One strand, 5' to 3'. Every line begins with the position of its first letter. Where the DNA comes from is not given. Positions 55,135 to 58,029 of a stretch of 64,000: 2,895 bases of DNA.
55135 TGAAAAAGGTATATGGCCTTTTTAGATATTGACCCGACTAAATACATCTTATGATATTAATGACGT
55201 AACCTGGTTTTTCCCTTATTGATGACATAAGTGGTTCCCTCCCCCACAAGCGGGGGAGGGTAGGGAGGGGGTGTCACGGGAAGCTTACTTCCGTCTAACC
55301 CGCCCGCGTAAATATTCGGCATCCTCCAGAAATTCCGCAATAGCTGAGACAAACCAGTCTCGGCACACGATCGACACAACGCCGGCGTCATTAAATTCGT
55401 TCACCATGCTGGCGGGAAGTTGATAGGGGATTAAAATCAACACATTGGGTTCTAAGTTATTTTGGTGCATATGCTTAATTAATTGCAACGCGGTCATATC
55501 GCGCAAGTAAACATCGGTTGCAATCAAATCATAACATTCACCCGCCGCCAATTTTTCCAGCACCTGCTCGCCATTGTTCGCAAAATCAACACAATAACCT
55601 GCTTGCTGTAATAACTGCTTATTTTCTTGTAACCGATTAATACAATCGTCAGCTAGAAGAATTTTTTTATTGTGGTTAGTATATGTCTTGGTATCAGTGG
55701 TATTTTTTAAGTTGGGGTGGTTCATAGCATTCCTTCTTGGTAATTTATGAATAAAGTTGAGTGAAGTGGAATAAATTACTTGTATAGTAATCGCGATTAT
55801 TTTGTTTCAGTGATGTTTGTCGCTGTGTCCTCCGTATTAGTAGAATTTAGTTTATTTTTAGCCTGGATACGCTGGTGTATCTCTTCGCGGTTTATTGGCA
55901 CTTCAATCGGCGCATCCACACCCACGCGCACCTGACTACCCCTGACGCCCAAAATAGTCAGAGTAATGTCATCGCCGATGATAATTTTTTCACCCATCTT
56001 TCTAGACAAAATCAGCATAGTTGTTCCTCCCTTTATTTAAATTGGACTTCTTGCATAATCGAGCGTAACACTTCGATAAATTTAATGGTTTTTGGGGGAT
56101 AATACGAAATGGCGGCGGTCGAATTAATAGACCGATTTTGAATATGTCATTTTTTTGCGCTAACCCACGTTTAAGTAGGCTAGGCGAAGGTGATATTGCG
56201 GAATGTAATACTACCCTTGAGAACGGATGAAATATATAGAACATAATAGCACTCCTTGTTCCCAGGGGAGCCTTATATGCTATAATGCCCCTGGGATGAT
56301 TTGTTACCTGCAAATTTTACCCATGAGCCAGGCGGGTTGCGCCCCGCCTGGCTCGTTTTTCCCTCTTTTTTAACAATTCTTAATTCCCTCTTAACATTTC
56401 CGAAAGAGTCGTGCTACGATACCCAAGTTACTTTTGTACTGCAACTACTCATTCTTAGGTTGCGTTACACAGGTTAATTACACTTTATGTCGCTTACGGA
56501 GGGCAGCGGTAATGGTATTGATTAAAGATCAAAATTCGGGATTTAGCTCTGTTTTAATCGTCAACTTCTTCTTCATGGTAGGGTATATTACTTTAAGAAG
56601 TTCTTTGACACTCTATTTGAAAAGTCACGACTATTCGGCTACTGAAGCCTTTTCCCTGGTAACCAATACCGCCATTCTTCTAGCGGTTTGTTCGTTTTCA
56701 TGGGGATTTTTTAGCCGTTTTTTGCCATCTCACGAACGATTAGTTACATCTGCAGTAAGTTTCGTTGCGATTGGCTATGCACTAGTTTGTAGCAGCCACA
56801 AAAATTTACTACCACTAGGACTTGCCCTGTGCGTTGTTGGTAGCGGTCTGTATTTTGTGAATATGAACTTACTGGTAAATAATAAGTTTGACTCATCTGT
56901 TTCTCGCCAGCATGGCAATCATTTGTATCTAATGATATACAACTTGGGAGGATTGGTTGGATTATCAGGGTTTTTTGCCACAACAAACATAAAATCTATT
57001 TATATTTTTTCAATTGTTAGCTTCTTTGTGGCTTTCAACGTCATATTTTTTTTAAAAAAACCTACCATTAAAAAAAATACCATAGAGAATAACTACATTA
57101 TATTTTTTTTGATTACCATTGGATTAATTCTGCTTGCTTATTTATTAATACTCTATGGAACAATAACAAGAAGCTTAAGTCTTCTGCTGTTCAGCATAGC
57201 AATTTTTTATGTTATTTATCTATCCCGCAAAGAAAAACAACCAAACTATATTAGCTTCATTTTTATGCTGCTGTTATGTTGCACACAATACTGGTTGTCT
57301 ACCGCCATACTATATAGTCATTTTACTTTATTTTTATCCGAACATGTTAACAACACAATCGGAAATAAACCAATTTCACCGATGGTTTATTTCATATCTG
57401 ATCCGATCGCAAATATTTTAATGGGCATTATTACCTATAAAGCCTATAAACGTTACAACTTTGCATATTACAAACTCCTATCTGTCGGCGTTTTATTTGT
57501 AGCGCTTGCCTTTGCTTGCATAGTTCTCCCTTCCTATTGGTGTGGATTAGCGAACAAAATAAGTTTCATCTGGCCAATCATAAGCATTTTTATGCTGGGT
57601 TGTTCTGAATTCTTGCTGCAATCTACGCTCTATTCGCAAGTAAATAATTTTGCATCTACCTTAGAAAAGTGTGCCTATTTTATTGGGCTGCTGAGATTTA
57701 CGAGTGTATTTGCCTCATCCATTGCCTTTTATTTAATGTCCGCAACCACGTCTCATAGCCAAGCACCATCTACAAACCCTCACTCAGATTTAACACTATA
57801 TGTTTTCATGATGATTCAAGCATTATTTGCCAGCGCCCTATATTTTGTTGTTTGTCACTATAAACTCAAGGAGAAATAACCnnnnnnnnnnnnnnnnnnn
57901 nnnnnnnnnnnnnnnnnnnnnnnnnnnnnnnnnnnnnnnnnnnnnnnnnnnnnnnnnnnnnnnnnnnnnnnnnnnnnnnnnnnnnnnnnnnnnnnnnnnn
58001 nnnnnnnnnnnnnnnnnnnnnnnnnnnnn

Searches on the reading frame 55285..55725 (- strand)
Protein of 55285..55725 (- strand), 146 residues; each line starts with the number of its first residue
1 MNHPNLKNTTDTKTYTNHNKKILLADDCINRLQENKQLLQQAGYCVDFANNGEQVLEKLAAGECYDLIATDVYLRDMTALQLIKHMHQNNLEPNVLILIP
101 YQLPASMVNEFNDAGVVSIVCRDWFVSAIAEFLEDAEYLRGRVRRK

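Call 59: search_protein_families(library=pfam, proteins=[window:55285-55725:-], max_evalue=0.001)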
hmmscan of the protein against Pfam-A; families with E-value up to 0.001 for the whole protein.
window:55285-55725:- (146 aa): 1 family
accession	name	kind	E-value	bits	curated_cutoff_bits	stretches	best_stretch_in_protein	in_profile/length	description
PF00072.30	Response_reg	-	5.2e-11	43.1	30.2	1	22-120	1-97/111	Response regulator receiver domain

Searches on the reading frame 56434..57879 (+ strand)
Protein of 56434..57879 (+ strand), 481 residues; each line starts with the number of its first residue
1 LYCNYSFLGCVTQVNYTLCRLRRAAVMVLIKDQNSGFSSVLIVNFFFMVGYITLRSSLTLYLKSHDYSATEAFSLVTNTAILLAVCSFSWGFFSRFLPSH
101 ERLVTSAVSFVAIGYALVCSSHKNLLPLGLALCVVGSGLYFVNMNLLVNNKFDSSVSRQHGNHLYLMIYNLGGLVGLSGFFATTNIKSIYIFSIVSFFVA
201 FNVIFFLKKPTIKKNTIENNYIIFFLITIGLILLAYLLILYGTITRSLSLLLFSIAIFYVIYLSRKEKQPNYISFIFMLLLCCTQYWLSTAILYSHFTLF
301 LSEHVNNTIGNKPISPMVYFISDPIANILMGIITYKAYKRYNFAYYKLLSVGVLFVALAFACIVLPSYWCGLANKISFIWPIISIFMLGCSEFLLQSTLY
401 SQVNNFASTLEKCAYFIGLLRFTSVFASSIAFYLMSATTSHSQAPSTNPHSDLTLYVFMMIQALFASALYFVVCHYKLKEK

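Call 23: search_protein_families(library=pfam, proteins=[window:56434-57879:+], max_evalue=0.00001)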
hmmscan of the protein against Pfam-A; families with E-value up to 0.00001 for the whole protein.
window:56434-57879:+ (481 aa): 1 family
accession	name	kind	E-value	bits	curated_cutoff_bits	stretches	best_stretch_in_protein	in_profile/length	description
PF07690.21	MFS_1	-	2e-07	30.7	33.4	1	41-424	2-339/347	Major Facilitator Superfamily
